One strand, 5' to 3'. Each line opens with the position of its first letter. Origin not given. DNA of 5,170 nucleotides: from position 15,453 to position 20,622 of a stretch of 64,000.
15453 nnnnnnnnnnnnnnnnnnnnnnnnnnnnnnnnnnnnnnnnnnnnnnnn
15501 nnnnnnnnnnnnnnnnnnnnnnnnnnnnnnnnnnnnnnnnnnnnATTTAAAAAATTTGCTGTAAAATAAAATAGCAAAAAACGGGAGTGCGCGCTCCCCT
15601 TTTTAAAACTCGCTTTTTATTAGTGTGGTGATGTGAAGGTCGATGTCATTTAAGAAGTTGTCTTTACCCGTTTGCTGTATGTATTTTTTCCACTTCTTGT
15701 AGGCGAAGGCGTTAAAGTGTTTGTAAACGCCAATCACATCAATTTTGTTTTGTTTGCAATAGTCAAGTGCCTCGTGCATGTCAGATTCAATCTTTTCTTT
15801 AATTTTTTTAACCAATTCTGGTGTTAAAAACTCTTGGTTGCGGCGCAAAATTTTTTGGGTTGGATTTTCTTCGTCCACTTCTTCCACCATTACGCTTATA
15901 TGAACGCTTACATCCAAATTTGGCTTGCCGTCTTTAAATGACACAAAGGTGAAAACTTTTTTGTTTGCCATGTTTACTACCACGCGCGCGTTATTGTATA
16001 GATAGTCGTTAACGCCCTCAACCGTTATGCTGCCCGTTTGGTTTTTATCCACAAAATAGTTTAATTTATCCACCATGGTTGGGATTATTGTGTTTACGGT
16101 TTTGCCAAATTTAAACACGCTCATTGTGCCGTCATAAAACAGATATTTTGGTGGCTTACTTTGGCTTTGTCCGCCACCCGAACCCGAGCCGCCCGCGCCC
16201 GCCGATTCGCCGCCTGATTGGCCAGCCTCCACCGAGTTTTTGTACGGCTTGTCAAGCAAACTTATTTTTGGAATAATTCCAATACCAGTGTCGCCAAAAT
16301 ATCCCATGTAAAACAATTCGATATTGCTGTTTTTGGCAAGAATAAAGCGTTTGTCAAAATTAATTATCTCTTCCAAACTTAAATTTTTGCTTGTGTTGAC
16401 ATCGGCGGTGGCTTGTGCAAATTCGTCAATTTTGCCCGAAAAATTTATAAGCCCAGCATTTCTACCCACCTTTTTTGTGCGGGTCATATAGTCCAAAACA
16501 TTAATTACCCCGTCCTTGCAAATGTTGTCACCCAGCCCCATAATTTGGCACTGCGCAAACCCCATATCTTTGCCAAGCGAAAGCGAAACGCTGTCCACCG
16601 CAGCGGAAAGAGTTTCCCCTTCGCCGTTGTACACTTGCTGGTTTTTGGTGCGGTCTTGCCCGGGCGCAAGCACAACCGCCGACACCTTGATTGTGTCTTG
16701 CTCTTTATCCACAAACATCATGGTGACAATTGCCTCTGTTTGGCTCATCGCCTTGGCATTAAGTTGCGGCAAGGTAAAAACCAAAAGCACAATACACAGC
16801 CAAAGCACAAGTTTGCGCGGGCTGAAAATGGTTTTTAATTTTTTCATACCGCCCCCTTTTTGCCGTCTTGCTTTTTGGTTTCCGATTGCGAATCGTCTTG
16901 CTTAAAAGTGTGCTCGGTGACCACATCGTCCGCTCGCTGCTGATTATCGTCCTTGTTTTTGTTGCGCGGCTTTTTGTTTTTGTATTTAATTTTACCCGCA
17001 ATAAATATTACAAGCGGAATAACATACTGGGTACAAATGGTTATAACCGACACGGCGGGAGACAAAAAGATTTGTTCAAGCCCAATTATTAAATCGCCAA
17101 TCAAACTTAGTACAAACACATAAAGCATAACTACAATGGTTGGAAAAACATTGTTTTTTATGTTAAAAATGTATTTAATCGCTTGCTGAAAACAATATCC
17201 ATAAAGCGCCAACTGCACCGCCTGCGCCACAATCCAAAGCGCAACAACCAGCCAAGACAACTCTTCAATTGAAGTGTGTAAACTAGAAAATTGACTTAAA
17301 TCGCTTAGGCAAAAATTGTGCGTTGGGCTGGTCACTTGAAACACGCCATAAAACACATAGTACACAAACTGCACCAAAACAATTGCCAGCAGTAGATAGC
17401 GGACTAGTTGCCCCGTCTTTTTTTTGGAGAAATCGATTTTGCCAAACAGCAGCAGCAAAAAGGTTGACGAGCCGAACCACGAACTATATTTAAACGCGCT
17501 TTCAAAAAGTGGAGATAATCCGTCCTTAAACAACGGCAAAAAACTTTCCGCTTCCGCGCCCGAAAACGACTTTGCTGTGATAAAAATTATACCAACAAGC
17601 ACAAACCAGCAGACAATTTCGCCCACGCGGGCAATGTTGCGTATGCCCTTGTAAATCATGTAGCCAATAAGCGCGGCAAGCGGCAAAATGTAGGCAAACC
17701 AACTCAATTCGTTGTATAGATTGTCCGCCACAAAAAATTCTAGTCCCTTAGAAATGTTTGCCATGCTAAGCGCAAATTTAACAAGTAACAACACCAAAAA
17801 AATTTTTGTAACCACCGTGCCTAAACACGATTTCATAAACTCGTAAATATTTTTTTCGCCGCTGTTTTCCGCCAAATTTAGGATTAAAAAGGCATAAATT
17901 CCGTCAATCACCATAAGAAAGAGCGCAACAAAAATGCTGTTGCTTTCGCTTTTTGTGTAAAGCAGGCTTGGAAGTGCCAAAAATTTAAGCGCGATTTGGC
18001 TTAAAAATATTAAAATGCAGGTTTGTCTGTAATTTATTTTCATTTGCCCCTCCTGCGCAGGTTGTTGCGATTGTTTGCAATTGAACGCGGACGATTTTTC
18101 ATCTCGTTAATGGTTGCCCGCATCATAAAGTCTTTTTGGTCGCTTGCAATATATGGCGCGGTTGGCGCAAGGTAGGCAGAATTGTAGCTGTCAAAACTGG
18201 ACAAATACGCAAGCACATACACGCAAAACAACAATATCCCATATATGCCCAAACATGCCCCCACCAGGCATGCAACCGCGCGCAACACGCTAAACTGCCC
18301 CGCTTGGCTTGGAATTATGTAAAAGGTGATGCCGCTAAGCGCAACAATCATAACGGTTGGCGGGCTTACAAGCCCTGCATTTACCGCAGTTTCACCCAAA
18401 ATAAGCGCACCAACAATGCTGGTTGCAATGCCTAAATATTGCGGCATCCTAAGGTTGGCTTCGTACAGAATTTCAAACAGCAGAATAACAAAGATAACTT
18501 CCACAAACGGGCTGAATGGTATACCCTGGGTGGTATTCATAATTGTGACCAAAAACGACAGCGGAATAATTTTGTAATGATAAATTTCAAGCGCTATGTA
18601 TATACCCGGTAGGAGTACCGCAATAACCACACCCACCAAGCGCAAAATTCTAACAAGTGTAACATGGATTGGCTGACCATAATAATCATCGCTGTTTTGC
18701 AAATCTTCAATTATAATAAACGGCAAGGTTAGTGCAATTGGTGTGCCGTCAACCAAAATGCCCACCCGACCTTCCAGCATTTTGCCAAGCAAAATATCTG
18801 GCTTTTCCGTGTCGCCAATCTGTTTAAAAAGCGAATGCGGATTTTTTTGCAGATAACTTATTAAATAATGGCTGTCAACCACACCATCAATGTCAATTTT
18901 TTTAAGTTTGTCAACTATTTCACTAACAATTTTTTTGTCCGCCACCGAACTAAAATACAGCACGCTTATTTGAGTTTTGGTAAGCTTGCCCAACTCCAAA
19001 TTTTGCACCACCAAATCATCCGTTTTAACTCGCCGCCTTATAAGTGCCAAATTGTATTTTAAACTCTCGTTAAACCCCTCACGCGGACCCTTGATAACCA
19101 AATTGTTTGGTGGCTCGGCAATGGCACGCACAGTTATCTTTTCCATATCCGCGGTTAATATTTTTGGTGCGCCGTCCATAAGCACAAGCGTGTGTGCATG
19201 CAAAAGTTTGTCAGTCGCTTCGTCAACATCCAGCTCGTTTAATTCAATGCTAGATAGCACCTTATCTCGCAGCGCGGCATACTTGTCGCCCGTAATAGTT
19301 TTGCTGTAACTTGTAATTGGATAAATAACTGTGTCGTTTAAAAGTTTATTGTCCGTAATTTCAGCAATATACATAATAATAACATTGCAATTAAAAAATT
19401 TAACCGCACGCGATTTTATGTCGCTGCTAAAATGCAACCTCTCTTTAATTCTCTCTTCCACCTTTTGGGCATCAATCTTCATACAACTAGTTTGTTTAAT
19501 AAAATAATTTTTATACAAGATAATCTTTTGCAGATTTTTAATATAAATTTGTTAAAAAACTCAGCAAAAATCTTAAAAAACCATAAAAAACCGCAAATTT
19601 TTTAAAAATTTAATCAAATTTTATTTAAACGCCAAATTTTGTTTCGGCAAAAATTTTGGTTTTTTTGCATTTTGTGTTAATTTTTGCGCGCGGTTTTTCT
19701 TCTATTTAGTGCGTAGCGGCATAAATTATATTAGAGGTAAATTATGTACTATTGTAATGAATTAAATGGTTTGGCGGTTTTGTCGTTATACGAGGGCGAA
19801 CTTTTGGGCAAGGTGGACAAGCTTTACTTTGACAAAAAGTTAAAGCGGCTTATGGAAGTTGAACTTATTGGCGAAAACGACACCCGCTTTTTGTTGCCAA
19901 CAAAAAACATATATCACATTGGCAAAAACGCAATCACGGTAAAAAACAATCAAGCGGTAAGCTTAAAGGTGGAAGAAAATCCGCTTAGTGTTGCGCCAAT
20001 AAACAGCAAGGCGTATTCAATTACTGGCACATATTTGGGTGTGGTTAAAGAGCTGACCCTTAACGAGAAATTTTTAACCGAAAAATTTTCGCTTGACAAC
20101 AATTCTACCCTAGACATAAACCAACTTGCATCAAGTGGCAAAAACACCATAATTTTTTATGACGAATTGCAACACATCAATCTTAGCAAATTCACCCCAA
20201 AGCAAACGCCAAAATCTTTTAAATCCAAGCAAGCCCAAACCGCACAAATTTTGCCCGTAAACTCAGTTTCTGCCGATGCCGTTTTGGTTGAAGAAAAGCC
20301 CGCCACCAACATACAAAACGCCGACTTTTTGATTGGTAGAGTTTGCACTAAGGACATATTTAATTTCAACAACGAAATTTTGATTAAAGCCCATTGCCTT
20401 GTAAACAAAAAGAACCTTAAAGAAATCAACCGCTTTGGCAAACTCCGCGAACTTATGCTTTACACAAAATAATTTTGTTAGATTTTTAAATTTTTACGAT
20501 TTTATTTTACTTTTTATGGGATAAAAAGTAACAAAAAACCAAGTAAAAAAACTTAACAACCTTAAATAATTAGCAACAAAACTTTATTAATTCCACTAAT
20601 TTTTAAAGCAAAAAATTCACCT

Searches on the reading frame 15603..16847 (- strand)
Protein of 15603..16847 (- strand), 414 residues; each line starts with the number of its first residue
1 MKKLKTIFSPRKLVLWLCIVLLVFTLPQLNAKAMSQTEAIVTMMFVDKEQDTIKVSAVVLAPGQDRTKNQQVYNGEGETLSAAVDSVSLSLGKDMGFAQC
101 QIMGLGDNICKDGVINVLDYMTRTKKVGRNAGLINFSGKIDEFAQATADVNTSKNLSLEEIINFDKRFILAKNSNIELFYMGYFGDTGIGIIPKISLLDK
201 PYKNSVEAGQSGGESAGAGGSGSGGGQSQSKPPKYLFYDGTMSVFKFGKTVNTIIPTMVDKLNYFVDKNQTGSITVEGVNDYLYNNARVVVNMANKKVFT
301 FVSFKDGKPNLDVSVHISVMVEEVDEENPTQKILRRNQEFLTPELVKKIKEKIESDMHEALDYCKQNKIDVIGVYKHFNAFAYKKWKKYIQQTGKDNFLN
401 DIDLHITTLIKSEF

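Call 65: search_protein_families(library=pfam, proteins=[window:15603-16847:-], max_evalue=0.00001)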
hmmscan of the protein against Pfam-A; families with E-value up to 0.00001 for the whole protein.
window:15603-16847:- (414 aa): 2 families
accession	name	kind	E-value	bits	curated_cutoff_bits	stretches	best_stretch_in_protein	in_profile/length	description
PF25198.1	Spore_GerAC_N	-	1.8e-19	70.7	27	1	39-196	9-175/176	Spore germination protein N-terminal domain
PF05504.16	Spore_GerAC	-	3.9e-12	47.1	23.6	1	242-407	3-158/167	Spore germination B3/ GerAC like, C-terminal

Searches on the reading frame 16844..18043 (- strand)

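Call 65: search_protein_families(library=pfam, proteins=[window:16844-18043:-], max_evalue=0.00001)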
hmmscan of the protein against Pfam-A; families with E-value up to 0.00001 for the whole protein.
window:16844-18043:- (399 aa): 1 family
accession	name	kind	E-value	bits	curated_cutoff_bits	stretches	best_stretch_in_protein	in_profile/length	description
PF03845.19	Spore_permease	-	7.8e-27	94.4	23.4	1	2-313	1-312/321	Spore germination protein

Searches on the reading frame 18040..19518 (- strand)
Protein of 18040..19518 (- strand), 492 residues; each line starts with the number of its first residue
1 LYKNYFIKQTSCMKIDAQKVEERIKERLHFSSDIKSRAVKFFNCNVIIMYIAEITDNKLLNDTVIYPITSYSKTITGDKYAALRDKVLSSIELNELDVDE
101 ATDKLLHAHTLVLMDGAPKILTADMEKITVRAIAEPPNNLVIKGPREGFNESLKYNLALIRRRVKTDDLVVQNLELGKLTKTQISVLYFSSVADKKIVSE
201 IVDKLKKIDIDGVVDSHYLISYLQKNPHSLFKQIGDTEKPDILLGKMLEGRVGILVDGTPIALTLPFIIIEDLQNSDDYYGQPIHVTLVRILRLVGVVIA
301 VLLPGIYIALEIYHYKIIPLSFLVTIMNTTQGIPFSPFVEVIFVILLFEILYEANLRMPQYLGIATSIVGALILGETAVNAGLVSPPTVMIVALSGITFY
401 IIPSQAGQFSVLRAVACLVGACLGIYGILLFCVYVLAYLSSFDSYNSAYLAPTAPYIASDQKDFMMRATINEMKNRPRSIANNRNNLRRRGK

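Call 65: search_protein_families(library=pfam, proteins=[window:18040-19518:-], max_evalue=0.00001)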
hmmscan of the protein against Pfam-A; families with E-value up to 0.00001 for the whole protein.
window:18040-19518:- (492 aa): 1 family
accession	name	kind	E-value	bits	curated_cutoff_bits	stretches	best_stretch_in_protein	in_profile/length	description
PF03323.18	GerA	-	3.6e-139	464.7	27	1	23-478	2-465/466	Bacillus/Clostridium GerA spore germination protein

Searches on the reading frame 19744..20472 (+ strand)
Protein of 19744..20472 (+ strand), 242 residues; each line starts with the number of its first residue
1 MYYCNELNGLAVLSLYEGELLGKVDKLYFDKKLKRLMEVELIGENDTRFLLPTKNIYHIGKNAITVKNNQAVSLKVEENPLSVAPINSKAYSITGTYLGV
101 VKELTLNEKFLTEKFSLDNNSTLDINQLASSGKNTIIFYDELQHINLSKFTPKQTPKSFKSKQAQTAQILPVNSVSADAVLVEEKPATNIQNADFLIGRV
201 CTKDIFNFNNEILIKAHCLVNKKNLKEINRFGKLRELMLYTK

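Call 65: search_protein_families(library=pfam, proteins=[window:19744-20472:+], max_evalue=0.00001)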
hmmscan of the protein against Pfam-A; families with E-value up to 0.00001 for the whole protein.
window:19744-20472:+ (242 aa): 1 family
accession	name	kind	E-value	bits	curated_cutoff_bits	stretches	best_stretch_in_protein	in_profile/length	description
PF05239.21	PRC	-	3.4e-12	46.6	21.2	1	1-69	3-74/78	PRC-barrel domain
